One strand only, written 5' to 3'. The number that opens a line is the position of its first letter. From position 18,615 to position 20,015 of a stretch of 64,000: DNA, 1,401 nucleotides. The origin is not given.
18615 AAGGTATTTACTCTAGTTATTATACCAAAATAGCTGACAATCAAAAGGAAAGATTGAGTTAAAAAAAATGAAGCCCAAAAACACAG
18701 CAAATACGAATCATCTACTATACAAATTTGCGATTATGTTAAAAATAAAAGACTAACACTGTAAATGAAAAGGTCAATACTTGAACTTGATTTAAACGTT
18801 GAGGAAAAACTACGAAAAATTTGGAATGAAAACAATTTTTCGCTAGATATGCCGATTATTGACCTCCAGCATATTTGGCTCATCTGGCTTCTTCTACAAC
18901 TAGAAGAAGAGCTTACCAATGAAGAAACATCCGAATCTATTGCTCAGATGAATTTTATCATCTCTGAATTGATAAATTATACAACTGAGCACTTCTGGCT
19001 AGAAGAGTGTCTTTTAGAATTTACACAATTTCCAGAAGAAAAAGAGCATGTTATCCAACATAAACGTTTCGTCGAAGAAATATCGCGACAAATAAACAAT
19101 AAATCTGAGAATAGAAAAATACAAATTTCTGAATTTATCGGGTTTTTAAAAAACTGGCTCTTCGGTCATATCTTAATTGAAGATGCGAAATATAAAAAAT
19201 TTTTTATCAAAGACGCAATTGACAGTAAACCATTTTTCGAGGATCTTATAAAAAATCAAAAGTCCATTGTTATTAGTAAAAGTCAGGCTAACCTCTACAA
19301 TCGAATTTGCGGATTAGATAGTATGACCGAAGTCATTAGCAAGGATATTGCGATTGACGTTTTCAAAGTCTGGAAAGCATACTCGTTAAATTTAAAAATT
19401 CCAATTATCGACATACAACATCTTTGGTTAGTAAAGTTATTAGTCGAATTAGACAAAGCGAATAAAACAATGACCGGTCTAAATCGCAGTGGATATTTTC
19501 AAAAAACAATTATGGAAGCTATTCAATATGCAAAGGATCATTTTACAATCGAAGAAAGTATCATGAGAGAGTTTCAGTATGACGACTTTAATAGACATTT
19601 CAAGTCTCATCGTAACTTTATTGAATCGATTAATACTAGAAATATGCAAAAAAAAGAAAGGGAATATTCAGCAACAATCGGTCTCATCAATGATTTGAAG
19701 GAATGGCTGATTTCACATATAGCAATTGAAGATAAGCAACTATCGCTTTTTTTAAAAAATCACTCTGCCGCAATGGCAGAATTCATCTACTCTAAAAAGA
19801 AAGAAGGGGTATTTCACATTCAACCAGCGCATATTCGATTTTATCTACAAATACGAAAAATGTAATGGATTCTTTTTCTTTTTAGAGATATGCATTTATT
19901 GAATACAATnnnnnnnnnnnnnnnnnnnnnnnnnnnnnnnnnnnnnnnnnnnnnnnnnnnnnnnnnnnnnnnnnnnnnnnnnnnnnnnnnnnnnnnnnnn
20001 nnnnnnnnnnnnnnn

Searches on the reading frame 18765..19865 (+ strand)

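Call 72: search_protein_families(library=pfam, proteins=[window:18765-19865:+], max_evalue=0.00001)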
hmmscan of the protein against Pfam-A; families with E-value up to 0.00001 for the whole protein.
window:18765-19865:+ (366 aa): 1 family
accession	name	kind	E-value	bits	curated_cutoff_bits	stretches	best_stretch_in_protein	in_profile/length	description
PF01814.28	Hemerythrin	-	1.4e-16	61.5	25.3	2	31-144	5-124/127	Hemerythrin HHE cation binding domain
